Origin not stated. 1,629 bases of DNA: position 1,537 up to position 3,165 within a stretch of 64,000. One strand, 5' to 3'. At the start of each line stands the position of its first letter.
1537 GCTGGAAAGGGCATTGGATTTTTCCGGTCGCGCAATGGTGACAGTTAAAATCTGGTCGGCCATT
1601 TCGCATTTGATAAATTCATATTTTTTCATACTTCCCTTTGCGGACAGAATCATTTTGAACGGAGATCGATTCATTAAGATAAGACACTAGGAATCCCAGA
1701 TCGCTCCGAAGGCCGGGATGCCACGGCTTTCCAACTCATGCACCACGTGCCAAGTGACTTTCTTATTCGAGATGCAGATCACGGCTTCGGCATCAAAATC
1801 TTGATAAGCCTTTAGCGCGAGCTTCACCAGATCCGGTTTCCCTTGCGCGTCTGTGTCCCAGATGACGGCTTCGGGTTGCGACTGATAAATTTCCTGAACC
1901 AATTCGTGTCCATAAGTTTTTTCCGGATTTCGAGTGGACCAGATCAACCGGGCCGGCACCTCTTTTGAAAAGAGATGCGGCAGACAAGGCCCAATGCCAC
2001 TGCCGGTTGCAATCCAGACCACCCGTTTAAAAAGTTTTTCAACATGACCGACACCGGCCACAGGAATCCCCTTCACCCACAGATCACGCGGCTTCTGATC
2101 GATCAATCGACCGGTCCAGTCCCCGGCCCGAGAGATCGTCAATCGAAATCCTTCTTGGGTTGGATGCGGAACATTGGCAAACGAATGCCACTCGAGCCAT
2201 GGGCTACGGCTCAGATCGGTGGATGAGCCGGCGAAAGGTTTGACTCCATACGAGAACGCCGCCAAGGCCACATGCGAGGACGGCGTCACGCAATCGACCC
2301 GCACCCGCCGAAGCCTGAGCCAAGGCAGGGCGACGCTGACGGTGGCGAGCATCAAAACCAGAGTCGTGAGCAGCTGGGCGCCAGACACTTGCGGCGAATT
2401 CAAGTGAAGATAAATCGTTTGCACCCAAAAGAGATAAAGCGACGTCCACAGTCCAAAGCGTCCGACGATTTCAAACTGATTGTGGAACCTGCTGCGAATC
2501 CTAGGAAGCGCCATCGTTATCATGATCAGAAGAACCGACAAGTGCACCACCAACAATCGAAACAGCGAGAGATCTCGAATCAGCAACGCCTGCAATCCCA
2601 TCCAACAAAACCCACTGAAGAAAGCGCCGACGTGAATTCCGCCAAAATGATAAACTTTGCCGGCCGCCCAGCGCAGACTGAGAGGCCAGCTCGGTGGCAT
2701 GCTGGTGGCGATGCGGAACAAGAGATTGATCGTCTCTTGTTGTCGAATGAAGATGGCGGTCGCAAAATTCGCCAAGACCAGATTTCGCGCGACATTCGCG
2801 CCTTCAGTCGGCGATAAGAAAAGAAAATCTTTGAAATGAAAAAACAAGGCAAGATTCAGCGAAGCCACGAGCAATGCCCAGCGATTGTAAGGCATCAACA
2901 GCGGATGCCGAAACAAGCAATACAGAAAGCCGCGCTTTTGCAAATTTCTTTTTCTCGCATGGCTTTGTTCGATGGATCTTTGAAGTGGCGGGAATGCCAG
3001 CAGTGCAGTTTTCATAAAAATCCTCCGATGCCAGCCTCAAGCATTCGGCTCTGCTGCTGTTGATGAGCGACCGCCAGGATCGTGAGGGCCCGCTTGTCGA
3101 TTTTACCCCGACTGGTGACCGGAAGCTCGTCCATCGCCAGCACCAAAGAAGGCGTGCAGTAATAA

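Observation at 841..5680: Cryptic operon of a carrier-less NRPS-type adenylation enzyme, a polytopic membrane FNR-like reductase and a crotonase, with a divergent LysR regulator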

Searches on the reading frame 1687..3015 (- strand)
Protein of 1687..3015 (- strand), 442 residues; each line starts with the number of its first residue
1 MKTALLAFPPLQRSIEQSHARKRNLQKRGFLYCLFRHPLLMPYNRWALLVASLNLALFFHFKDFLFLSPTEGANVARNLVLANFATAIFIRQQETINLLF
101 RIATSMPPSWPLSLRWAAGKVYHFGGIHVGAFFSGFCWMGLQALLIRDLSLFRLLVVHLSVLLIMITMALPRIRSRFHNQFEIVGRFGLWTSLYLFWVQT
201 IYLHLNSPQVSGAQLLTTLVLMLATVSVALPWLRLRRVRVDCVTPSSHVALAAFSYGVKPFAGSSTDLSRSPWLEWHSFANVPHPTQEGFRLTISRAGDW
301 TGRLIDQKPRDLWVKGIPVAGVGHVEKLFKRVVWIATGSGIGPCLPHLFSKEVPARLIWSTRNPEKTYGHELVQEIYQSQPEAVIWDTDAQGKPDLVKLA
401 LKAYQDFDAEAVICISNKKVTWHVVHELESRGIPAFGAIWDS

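Call 3: search_protein_families(library=pfam, proteins=[window:1687-3015:-], max_evalue=0.1)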
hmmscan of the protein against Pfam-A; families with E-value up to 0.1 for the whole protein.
window:1687-3015:- (442 aa): 0 families

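Call 4: search_protein_families(library=ncbifam, proteins=[window:1687-3015:-], max_evalue=0.1)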
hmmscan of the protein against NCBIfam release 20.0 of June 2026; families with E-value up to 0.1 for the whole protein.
window:1687-3015:- (442 aa): 0 families

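Call 5: find_homologous_proteins(query=window:1687-3015:-)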
Query window:1687-3015:- (442 aa): 3237 proteins with E <= 0.001 among 8000 candidates; the best 120 are listed.
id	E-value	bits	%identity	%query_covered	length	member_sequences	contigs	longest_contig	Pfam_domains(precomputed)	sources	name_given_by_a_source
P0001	0.0e+0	1019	100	100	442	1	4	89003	PF26733.1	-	-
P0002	1.5e-239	813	79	100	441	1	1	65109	PF26733.1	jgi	jgi:hypothetical protein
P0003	8.0e-167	574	59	100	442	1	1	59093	PF26733.1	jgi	jgi:hypothetical protein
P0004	7.8e-166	570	61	95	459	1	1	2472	PF26733.1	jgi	jgi:hypothetical protein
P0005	1.1e-164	567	57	100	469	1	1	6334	PF26733.1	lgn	-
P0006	8.3e-164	564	60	97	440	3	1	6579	PF26733.1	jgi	jgi:hypothetical protein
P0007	1.7e-163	563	60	98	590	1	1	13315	PF26733.1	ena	-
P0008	2.0e-163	562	62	92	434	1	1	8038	PF26733.1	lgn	-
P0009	3.8e-163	562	59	97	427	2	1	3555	PF26733.1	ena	-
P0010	5.9e-163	561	63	93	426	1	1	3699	PF26733.1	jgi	jgi:hypothetical protein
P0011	1.7e-161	556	60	94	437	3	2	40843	PF26733.1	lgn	-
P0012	6.2e-161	554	59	97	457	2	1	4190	PF26733.1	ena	-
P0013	6.0e-160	551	60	91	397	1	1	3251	PF26733.1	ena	-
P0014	7.9e-160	551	56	98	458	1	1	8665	PF26733.1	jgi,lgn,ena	-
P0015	1.7e-159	549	60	94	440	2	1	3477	PF26733.1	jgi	-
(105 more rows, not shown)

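Call 6: search_solved_structures(query=window:1687-3015:-, max_evalue=10, show_alignments=2)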
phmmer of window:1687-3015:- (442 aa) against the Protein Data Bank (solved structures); distinct sequences matched with E-value up to 10: 0.

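Call 11: find_related_loci(query=A1, collection=genome_contigs, flank=10000)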
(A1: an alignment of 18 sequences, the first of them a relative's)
Query A1 (442 aa) in genome_contigs; peptide patterns used: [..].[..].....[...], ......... (x = any residue, [..] = any of these).
599 stretches matched a pattern (row limit reached: there are more); 583 encode a relative of the query (tblastn E <= 1e-3); the best 80 are kept; 80 distinct loci.
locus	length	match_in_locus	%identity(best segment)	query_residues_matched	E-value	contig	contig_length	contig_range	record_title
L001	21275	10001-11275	62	16-442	1e-173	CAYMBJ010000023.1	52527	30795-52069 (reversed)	MAG TPA_asm: uncultured Pseudobdellovibrionaceae bacterium isolate SRP329715_co2_332 genome assembly, contig: NODE_1289_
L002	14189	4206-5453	59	17-442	1e-171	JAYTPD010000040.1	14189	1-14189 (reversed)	MAG: Bdellovibrio sp. isolate GFS_4323 GFS_4323_39, whole genome shotgun sequence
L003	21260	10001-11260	59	16-442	1e-162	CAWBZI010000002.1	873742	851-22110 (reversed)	MAG: uncultured cyanobacterium isolate MFD03250.bin.1.130 genome assembly, contig: contig_14196, whole genome shotgun se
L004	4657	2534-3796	57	27-442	3e-161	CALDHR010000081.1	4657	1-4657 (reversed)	MAG TPA_asm: uncultured Oligoflexia bacterium isolate ERR257714_bin.56_CONCOCT_v1.1_MAG genome assembly, contig: ERZ1740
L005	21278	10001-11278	56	27-442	4e-156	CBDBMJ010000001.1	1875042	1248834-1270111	MAG: Bdellovibrionota bacterium isolate e395fa54-b5c4-437f-8e47-0a2ced46d226 genome assembly, contig: contig_1, whole ge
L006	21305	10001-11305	57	26-442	7e-156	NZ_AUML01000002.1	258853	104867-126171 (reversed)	Aquimarina muelleri DSM 19832 H527DRAFT_scaffold00002.2_C, whole genome shotgun sequence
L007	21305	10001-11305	57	26-442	5e-155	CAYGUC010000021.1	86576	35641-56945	MAG TPA_asm: uncultured Flavobacteriaceae bacterium isolate ERP117304_co3_276 genome assembly, contig: NODE_369_length_8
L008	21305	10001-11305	55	26-442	6e-154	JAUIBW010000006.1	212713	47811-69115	MAG: Bacteroidia bacterium isolate 6_bin.65 NODE_114_length_212713_cov_1.368401, whole genome shotgun sequence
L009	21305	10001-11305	56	26-442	1e-153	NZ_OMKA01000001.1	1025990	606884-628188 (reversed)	Aquimarina sp. Aq78 isolate Aquimarina sp. strain Aq78 assembly02, whole genome shotgun sequence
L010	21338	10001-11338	54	11-442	4e-153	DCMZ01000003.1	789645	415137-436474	MAG TPA_asm: Bdellovibrionaceae bacterium UBA1609 UBA1609_contig_2549, whole genome shotgun sequence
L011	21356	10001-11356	56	8-442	2e-152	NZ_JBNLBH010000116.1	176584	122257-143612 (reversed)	MAG: Haliangium sp. isolate C2.bin.32.orig k141_936723, whole genome shotgun sequence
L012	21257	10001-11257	56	34-442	7e-152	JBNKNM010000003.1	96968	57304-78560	MAG: Pseudobacteriovorax sp. isolate G2.bin.16.permissive NODE_3_length_96968_cov_5.598828, whole genome shotgun sequenc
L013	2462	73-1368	56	26-442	2e-161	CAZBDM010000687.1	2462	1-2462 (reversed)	MAG TPA_asm: uncultured Oligoflexales bacterium isolate SRP141376_co5_374 genome assembly, contig: NODE_93883_length_246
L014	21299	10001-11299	55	27-442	1e-151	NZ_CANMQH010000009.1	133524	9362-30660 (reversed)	Uncultured Algibacter sp. isolate 3-188-3Z.fasta NODE_9, whole genome shotgun sequence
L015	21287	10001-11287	55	27-442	7e-151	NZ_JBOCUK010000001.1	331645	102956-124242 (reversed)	Tenacibaculum sp. TC6 scaffold1, whole genome shotgun sequence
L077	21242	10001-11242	56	34-442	9e-142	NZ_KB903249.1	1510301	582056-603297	Catelliglobosispora koreensis DSM 44566 A3E1DRAFT_scaffold_0.1, whole genome shotgun sequence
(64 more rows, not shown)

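Call 25: search_protein_representatives(protein=window:1687-3015:-)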
Query: 442 residues. Proteins with E-value up to 0.001 (for the whole library): 1014; up to 1e-10: 652; up to 1e-30: 274. The best 150 are listed.
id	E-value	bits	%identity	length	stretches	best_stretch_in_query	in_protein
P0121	1.8e-143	494.9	55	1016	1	29-442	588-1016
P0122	1.0e-133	462.8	57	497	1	35-442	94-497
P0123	5.0e-129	447.4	56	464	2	217-442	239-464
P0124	2.2e-126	438.6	64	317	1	96-400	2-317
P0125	1.1e-102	360.5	45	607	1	32-442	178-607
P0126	3.3e-99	349.1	65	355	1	165-411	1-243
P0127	5.9e-95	335.1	43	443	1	33-442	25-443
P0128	2.9e-94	332.8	44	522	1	26-442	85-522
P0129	5.5e-94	331.9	46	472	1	35-442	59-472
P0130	9.7e-93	327.8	45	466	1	42-442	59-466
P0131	2.2e-92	326.6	47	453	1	77-442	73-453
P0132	7.2e-88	311.7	42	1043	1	36-442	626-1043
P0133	1.1e-86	307.8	43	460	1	33-442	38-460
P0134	1.2e-86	307.7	43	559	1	36-442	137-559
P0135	8.4e-86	304.9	44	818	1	36-442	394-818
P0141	8.0e-82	291.8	40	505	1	35-442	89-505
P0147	2.3e-79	283.7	45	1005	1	78-442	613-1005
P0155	2.5e-76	273.6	40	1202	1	54-438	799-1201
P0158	2.6e-74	267.0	42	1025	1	26-442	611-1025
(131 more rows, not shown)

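Call 26: search_protein_families(library=pfam, proteins=[P0121, P0132, P0158, P0155, P0125, P0135, L006:12259-13005:+, L001:5497-6660:+, L015:7422-8162:-, P0127], max_evalue=0.01)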
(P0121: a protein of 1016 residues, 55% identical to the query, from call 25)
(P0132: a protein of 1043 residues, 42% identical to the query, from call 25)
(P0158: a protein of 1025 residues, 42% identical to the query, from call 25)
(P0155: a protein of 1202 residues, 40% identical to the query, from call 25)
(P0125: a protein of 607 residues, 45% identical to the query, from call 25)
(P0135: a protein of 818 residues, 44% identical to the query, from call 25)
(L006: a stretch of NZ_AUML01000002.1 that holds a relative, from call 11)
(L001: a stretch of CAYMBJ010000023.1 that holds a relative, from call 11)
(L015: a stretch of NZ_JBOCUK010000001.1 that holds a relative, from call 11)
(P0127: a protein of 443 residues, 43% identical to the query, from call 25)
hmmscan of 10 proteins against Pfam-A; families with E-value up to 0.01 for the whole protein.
P0121 (1016 aa): 2 families
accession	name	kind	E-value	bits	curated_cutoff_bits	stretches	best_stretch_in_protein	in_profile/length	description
PF00501.34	AMP-binding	-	1.2e-67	228.8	29.9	1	65-399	1-383/384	AMP-binding enzyme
PF13193.12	AMP-binding_C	-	0.0038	18.6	24.5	1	476-526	23-76/76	AMP-binding enzyme C-terminal domain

P0132 (1043 aa): 2 families
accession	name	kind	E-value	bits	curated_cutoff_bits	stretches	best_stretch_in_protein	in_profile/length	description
PF00501.34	AMP-binding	-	4.8e-58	197.2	29.9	1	32-362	4-384/384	AMP-binding enzyme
PF08022.18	FAD_binding_8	-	0.0089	16.6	22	0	862-903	31-76/109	FAD-binding domain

P0158 (1025 aa): 2 families
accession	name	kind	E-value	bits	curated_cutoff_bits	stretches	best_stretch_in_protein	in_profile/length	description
PF00501.34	AMP-binding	-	2.6e-59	201.4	29.9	1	40-387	4-384/384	AMP-binding enzyme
PF13193.12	AMP-binding_C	-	0.0063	17.8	24.5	0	464-513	25-76/76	AMP-binding enzyme C-terminal domain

P0155 (1202 aa): 1 family
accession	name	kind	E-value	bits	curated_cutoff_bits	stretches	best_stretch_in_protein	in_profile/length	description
PF00501.34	AMP-binding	-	1.4e-57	195.7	29.9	2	42-275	1-267/384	AMP-binding enzyme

P0125 (607 aa): 1 family
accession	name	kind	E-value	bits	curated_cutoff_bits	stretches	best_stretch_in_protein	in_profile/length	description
PF00027.35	cNMP_binding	-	1.4e-22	79.9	27.5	1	58-142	3-88/89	Cyclic nucleotide-binding domain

P0135 (818 aa): 1 family
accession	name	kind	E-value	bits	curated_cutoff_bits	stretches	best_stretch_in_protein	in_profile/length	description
PF00501.34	AMP-binding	-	2e-29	103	29.9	2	36-142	3-100/384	AMP-binding enzyme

L006:12259-13005:+ (248 aa): 1 family
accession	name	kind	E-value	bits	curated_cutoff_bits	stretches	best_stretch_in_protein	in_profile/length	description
PF20507.4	DUF6733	-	8.8e-77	258.3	27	1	1-248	1-243/243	Family of unknown function (DUF6733)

L001:5497-6660:+ (387 aa): 7 families
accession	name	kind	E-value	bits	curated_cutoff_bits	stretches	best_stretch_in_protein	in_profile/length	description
PF02518.31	HATPase_c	-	3.3e-25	89.1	26.4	1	267-385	2-110/111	Histidine kinase-, DNA gyrase B-, and HSP90-like ATPase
PF13426.13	PAS_9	-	2.3e-16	60.4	27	1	36-135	4-102/103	PAS domain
PF08447.18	PAS_3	-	1.2e-14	54.8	25.6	1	46-130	2-88/89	PAS fold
PF08448.16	PAS_4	-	1.8e-13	51.1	23.1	1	34-138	6-109/110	PAS fold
PF00989.32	PAS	-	2.2e-12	47.4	22.6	1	35-130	13-109/113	PAS fold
PF00512.31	HisKA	-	2.2e-12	47.3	26.9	1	158-223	2-64/66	His Kinase A (phospho-acceptor) domain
PF13188.13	PAS_8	-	0.0012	19.1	21.8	1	35-66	12-45/65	PAS domain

L015:7422-8162:- (246 aa): 2 families
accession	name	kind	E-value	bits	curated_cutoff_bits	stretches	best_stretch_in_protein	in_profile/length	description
PF00486.34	Trans_reg_C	-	2.8e-27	95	26.2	1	154-229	2-77/77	Transcriptional regulatory protein, C terminal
PF00072.30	Response_reg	-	3.7e-26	91.9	30.2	1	4-112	1-110/111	Response regulator receiver domain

P0127 (443 aa): 1 family
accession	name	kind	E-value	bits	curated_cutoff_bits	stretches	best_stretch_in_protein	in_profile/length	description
PF01794.25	Ferric_reduct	-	0.0036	17.8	28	1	72-193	6-120/121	Ferric reductase like transmembrane component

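Call 28: list_cluster_members(proteins=[P0121, P0132, P0147, P0155, P0158, P0127, P0128, P0135, P0133, P0141])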
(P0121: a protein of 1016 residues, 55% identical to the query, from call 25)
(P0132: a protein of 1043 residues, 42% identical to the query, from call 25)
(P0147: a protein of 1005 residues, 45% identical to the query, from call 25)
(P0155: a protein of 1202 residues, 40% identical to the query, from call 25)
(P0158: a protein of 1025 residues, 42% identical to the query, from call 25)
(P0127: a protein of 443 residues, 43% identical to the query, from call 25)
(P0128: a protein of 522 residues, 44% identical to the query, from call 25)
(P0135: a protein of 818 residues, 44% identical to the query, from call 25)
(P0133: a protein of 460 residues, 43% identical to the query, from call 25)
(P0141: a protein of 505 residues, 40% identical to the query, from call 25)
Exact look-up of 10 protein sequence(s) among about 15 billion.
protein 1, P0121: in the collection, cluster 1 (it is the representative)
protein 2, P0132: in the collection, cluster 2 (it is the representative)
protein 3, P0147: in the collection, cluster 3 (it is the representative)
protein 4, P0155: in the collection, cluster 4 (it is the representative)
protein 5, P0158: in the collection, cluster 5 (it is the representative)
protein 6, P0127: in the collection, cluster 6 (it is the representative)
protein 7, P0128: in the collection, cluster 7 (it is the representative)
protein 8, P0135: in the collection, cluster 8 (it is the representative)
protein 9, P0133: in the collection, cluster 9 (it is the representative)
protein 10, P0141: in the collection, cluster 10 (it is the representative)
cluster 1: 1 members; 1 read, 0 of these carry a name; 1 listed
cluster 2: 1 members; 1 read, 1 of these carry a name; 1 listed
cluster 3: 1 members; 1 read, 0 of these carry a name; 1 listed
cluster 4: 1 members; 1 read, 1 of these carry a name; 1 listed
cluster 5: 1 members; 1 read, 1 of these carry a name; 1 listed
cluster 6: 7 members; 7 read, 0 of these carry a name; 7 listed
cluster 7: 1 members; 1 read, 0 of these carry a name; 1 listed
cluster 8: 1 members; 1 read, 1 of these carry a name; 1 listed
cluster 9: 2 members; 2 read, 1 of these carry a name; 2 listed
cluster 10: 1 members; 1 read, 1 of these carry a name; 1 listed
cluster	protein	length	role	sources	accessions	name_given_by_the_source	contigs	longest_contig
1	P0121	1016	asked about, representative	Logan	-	-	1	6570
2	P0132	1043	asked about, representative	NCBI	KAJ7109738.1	nonribosomal peptide synthetase 12, partial [Mycena crocata]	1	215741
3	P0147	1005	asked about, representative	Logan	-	-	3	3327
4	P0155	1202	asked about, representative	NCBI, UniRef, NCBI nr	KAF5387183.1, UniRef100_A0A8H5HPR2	hypothetical protein D9615_001581 [Tricholomella constricta] | AMP-dependent synthetase/ligase domain-containing protein n=1 Tax=Tricholomella ...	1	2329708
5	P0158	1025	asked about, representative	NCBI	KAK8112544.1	hypothetical protein PG984_013070 [Apiospora sp. TS-2023a]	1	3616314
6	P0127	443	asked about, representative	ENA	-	-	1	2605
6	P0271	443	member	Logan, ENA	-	-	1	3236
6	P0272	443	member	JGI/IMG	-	-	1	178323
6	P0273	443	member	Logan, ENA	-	-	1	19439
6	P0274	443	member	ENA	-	-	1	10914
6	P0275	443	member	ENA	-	-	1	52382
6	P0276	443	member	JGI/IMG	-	-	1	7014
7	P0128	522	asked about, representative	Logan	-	-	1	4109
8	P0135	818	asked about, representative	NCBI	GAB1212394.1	hypothetical protein ATERTT37_001532 [Aspergillus terreus]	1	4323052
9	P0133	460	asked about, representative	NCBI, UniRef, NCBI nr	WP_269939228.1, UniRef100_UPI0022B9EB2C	hypothetical protein [Arthrobacter sp. HY1533] | hypothetical protein n=1 Tax=Arthrobacter sp. HY1533 TaxID=2970919 RepID=UPI0022B9EB2C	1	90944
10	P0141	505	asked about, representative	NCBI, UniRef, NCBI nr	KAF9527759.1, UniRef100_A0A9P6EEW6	hypothetical protein CPB83DRAFT_883979 [Crepidotus variabilis] | Nonribosomal peptide synthetase 12 n=1 Tax=Crepidotus variabilis TaxID=179855 ...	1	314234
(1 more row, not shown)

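Call 32: predict_structure(alignment_id=A1)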
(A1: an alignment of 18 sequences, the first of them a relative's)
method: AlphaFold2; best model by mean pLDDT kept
length: 442 residues; sequences in the alignment: 18
mean_pLDDT: 81.3   pTM: 0.77
mean pLDDT of the five models: 81.3, 80.5, 80.2, 79.2, 77.3
residues with pLDDT >= 90: 147; 70-90: 224; 50-70: 42; < 50: 29
segments of 3 or more residues with pLDDT < 50: 1-25
pLDDT, mean of each block of 10 residues (from residue 1): 36 43 55 71 84 95 85 90 92 78 84 85 79 96 93 96 93 82 86 95 84 86 91 85 78 73 69 74 68 69 79 68 78 88 80 91 86 89 93 94 94 87 87 78 37
secondary structure, 60 per line:
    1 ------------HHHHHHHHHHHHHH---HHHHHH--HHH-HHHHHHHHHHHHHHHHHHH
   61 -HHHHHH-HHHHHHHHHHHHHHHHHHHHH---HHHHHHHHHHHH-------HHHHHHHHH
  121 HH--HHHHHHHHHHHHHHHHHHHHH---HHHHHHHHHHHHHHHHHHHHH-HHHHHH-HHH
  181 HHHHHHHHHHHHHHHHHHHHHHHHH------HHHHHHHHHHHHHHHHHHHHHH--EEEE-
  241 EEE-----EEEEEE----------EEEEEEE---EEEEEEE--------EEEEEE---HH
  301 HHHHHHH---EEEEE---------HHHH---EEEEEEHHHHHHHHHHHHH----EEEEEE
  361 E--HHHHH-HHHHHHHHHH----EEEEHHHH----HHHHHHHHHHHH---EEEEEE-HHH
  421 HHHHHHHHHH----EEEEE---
elements in order: H13-26 H30-35 H42-60 H62-67 H69-89 H93-104 H112-122 H125-145 H149-169 H171-176 H178-205 H212-233 E236-239 E241-243 E249-254 E265-271 E275-281 E290-295 H299-307 E311-315 H325-328 E332-337 H338-350 E355-361 H364-368 H370-379 E384-387 H388-391 H396-407 E411-416 H418-430 E435-439

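Call 36: fold_search(model_id=the predicted structure, library=pdb)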
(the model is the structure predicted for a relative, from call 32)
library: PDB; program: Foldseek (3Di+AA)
matches with E <= 10: 1081; with E <= 0.001: 46
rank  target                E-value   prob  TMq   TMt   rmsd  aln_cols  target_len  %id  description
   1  6wxv_A                2.8e-11  1.00  0.48  0.23  15.2       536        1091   16  CryoEM structure of mouse DUOX1-DUOXA1 complex in the presence of NADPH (released 2020-09-02)
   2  8qt6                  6.3e-11  1.00  0.60  0.65   6.5       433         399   13  Cryo-EM structure of Streptococcus pneumoniae NADPH oxidase (released 2024-07-24)
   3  8qta                  1.0e-10  1.00  0.59  0.64   6.6       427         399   13  Cryo-EM structure of Streptococcus pneumoniae NADPH oxidase F397A mutant in complex with NADPH (released 2024-07-24)
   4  6wxr_A                1.1e-10  1.00  0.47  0.23  13.7       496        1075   16  CryoEM structure of mouse DUOX1-DUOXA1 complex in the absence of NADPH (released 2020-09-02)
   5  8u7y_A                1.6e-10  1.00  0.43  0.35  11.1       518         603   16  Structural Basis of Human NOX5 Activation (released 2024-04-24)
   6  8u86_A                2.9e-10  1.00  0.44  0.43  10.2       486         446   17  Structural Basis of Human NOX5 Activation (released 2024-05-01)
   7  8qq7                  3.3e-10  1.00  0.59  0.64   6.8       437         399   15  Structure of SpNOX: a Bacterial NADPH oxidase (released 2024-05-08)
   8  8u85_A                3.8e-10  1.00  0.43  0.34  11.1       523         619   15  Structural Basis of Human NOX5 Activation (released 2024-05-01)
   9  8x2l_B                6.1e-10  1.00  0.55  0.47   9.9       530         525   15  Structure of human phagocyte NADPH oxidase in the resting state in the presence of 2 mM NADPH (released 2024-01-24)
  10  8wej_B                1.5e-09  1.00  0.59  0.48   9.3       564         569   14  Structure of human phagocyte NADPH oxidase in the activated state (released 2024-01-24)
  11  8u87_A                1.7e-09  1.00  0.42  0.33  11.9       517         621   16  Structural Basis of Human NOX5 Activation (released 2024-05-01)
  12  8gz3_B                1.8e-09  1.00  0.53  0.46   9.5       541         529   15  Structure of human phagocyte NADPH oxidase in the resting state (released 2022-12-21)
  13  8kei_B                2.6e-08  1.00  0.37  0.32  19.2       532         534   13  Cryo-EM structure of NADPH oxidase 2 in complex with p22phox and EROS (released 2024-05-22)
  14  4g1v                  8.7e-08  1.00  0.39  0.43  14.8       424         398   12  X-ray structure of yeast flavohemoglobin (released 2012-11-14)
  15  1krh_A                1.2e-07  1.00  0.35  0.44   4.7       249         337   14  X-ray Structure of Benzoate Dioxygenase Reductase (released 2002-05-15)
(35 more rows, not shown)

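Call 37: search_solved_structures(query=A1, max_evalue=10, show_alignments=4)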
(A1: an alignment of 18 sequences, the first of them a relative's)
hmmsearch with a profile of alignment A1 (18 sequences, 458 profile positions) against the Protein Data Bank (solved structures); distinct sequences matched with E-value up to 10: 5.
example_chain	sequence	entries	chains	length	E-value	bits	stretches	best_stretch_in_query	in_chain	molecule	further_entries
8kei_B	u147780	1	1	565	0.041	15.8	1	289-322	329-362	Cytochrome b-245 heavy chain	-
8gz3_B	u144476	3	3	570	0.042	15.7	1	289-322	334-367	Cytochrome b-245 heavy chain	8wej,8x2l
7u8g_A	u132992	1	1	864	0.12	14.3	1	289-322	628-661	EGFP, Cytochrome b-245 heavy chain chimera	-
7yb1_D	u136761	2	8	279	0.51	12.2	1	353-432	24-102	Versicolorin reductase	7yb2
8hfj_A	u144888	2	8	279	0.51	12.2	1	353-432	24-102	Versicolorin reductase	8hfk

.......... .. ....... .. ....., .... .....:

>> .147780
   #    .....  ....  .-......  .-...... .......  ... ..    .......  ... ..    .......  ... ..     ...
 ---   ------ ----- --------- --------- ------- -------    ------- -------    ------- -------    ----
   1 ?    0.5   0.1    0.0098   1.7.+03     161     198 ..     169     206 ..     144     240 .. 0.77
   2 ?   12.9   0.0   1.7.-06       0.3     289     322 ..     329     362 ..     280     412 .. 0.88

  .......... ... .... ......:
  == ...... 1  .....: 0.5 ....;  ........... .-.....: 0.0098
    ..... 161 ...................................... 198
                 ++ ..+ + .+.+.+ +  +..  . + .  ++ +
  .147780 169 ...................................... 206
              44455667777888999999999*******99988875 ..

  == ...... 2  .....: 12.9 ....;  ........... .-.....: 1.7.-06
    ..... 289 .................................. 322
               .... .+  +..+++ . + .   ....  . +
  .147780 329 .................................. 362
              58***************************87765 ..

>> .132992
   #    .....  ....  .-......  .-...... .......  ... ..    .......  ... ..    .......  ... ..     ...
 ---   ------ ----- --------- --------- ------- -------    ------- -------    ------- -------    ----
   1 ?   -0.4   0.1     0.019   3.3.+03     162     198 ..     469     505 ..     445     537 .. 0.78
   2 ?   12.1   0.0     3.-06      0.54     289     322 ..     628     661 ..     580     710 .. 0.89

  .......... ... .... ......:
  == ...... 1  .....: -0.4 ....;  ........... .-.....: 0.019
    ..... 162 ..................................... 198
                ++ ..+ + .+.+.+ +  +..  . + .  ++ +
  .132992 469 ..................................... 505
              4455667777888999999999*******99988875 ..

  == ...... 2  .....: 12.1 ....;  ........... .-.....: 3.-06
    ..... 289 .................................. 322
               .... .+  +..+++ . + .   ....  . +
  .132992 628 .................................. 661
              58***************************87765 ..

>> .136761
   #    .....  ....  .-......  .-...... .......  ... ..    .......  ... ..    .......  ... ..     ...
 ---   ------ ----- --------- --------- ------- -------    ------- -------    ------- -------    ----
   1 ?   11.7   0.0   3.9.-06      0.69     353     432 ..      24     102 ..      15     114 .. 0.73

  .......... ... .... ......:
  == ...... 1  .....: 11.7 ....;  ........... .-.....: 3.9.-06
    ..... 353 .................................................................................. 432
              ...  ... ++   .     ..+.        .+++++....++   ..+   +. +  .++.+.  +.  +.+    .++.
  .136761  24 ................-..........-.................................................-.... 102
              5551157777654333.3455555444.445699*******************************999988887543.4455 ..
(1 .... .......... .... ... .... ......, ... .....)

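Call 60: find_encoding_contigs(protein=P0133, flank=6000, max_places=2)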
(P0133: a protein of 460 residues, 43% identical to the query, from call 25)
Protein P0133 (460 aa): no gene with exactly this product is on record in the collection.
